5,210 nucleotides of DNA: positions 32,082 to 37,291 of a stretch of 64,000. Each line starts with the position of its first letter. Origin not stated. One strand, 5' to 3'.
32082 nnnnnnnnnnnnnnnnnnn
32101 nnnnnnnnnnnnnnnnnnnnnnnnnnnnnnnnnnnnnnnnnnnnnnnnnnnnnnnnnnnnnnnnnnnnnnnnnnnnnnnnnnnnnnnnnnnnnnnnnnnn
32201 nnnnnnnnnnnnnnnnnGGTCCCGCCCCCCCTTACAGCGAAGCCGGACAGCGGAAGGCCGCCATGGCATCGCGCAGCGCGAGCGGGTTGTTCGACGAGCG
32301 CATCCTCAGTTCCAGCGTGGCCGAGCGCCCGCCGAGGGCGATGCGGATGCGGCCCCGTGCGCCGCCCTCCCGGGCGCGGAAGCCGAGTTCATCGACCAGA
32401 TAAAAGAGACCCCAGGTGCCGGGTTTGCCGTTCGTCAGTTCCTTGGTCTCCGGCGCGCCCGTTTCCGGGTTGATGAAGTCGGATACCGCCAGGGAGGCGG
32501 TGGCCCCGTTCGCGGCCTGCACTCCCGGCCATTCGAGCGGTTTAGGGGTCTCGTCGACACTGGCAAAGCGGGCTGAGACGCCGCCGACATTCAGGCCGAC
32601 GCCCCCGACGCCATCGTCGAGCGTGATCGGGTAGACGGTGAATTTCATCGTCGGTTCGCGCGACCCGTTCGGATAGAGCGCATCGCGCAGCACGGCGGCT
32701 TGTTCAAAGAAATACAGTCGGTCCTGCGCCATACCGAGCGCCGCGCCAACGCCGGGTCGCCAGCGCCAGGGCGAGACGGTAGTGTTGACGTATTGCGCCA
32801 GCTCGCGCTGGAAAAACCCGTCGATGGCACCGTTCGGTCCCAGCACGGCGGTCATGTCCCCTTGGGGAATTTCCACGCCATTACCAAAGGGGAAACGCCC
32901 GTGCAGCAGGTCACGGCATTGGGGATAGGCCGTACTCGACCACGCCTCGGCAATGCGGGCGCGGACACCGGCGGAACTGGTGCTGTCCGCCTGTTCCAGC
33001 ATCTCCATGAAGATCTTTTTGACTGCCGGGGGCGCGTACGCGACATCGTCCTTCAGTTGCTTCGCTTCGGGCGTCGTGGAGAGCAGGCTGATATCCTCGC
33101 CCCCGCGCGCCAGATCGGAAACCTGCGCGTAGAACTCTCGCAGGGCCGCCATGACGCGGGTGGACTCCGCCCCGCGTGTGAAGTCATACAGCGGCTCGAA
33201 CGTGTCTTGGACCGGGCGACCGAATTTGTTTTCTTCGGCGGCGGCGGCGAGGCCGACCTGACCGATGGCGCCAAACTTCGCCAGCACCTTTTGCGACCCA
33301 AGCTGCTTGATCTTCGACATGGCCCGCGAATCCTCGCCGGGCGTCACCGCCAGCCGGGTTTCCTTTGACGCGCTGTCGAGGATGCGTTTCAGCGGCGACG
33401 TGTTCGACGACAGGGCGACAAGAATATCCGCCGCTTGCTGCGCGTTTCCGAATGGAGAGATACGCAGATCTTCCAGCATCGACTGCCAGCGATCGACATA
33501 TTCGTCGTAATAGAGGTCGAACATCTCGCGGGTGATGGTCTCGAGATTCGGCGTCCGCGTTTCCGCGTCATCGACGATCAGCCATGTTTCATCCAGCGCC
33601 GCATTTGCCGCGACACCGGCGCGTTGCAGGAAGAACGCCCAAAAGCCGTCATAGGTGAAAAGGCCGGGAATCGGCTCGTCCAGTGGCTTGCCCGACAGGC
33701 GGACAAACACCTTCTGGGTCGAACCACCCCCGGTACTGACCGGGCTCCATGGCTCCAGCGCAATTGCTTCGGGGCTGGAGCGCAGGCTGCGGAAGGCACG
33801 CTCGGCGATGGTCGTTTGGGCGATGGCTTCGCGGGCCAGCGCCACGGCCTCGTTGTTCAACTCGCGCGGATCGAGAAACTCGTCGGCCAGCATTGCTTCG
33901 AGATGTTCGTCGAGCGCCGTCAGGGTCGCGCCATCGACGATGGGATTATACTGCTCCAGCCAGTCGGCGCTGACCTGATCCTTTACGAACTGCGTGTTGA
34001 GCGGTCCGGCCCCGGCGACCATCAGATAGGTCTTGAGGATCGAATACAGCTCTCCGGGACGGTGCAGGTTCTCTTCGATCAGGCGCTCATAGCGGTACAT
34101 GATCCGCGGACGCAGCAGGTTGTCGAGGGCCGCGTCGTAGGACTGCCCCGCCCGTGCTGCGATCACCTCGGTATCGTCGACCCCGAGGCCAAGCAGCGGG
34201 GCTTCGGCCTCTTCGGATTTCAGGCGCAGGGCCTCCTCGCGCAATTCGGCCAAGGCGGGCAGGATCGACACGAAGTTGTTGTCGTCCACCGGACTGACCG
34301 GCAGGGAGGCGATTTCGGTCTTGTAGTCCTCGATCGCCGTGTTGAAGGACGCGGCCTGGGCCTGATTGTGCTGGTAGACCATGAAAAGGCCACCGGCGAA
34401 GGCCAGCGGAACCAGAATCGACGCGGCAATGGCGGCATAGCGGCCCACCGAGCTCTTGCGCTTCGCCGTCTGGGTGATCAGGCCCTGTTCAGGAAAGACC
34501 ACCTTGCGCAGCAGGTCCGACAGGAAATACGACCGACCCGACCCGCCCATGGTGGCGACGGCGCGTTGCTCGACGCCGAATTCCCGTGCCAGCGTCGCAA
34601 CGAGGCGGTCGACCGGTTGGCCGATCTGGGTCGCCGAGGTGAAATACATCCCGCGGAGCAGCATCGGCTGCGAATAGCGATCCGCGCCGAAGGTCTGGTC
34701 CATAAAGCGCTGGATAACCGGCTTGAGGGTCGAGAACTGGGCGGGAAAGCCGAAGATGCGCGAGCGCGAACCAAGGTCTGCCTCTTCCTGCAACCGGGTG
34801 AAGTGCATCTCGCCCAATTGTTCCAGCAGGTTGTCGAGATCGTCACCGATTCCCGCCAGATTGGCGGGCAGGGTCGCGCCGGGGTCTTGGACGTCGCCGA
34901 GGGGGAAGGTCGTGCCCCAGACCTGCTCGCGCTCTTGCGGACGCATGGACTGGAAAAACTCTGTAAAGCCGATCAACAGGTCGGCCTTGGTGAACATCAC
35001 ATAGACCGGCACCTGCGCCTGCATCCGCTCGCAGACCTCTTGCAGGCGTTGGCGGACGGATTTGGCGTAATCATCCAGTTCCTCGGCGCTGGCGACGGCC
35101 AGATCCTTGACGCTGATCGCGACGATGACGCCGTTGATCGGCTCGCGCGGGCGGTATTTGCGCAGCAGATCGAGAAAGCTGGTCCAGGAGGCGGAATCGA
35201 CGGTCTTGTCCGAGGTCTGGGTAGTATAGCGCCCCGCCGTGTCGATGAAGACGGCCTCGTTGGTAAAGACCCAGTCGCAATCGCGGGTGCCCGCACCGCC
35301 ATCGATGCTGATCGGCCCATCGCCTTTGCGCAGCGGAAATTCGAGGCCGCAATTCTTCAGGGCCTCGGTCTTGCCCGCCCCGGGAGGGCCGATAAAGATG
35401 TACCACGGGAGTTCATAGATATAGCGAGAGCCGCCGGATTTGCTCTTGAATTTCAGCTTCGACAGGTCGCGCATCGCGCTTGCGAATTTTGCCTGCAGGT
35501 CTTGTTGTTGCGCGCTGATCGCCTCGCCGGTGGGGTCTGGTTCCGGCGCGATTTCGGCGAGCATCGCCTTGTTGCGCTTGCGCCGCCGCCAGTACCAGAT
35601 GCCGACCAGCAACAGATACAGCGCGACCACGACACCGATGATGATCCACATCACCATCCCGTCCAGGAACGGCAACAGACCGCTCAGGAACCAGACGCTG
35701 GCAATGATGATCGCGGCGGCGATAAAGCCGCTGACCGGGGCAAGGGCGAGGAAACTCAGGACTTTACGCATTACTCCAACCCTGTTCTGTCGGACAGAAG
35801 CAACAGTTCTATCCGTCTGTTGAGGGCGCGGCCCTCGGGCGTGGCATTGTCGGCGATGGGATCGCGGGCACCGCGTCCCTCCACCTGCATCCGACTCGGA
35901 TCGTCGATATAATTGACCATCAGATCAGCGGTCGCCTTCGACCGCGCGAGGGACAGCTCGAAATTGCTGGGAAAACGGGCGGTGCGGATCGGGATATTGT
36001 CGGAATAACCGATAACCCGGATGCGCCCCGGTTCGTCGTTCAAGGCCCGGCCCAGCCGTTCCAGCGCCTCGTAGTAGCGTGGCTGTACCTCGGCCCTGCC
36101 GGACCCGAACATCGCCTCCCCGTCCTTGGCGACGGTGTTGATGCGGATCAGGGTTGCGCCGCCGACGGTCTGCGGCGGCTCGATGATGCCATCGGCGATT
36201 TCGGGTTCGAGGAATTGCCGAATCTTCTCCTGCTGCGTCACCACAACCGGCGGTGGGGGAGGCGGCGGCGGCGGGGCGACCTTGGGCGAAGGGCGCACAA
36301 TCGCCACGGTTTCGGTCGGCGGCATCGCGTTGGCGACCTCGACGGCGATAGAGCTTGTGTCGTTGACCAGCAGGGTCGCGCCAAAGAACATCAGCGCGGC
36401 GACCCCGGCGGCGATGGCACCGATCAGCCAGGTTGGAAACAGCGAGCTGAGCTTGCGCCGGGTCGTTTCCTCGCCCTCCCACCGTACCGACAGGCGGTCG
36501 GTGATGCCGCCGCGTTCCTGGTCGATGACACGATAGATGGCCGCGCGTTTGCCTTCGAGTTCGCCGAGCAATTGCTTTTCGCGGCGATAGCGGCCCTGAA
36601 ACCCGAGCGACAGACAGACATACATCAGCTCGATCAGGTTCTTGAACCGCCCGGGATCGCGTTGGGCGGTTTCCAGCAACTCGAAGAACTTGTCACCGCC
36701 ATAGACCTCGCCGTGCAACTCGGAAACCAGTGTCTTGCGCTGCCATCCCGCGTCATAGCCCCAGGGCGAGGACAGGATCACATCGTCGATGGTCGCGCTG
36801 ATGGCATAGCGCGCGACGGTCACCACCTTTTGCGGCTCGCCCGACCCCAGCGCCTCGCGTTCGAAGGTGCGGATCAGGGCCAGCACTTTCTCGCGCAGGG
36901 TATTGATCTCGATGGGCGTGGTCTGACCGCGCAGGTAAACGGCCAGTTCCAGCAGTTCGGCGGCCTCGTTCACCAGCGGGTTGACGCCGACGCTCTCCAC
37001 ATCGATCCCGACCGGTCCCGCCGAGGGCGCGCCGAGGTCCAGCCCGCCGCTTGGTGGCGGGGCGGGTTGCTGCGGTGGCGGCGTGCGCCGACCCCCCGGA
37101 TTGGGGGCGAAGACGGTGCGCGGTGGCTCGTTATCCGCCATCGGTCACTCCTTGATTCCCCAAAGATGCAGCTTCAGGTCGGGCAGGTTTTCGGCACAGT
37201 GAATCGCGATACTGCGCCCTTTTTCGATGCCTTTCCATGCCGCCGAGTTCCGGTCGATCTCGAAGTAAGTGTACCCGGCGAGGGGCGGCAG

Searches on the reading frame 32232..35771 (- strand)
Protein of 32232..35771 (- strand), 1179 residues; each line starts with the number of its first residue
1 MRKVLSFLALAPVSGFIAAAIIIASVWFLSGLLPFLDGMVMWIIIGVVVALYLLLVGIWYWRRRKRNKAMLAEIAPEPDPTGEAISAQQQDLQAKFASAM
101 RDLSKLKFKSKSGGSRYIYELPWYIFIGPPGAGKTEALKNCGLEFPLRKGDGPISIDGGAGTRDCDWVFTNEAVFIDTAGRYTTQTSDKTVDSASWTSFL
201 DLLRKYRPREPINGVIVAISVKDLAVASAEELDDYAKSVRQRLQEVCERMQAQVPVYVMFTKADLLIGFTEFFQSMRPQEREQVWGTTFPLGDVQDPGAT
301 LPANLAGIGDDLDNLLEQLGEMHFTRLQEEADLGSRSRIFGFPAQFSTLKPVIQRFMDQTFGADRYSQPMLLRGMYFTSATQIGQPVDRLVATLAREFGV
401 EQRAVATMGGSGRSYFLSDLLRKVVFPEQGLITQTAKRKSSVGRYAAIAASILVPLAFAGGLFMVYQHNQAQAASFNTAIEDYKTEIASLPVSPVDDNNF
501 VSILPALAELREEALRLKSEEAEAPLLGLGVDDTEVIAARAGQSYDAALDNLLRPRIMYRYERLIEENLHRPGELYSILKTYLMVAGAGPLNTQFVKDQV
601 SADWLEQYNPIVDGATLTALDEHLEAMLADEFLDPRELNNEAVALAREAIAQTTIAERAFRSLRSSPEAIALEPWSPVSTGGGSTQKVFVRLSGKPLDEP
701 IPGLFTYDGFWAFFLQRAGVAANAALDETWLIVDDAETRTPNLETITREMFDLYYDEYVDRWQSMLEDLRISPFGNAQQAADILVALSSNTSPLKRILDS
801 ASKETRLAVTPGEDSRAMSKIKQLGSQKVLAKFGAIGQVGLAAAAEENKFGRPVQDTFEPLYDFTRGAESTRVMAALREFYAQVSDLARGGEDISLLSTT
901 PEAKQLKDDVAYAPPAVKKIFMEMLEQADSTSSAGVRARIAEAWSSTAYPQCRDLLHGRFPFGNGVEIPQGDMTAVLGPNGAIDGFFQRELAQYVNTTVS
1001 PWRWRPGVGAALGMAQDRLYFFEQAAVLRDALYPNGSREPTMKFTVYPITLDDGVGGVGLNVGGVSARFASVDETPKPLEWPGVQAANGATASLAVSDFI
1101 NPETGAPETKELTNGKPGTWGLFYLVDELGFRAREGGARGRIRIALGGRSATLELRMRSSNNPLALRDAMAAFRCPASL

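Call 9: search_protein_families(library=pfam, proteins=[window:32232-35771:-], max_evalue=0.00001)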
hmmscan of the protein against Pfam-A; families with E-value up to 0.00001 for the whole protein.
window:32232-35771:- (1179 aa): 3 families
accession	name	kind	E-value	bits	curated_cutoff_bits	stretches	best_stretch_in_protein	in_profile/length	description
PF14331.11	IcmF-related_N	-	2.9e-89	299.2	25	1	190-444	2-250/259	IcmF-related N-terminal domain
PF06761.17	IcmF-related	-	1e-69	235.8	27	1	504-806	1-308/308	Intracellular multiplication and human macrophage-killing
PF06744.18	IcmF_C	-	1.3e-10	41.8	26.7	1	1044-1158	1-105/106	Type VI secretion protein IcmF C2-like domain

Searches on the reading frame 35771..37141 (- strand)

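Call 9: search_protein_families(library=pfam, proteins=[window:35771-37141:-], max_evalue=0.00001)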
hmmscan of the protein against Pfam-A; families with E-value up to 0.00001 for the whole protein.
window:35771-37141:- (456 aa): 2 families
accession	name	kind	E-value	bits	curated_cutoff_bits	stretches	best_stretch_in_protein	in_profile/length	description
PF09850.14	DotU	-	2.6e-56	190.9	27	1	55-256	1-203/205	Type VI secretion system protein DotU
PF00691.25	OmpA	-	1.5e-14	54.5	27.2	1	344-442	1-98/98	OmpA family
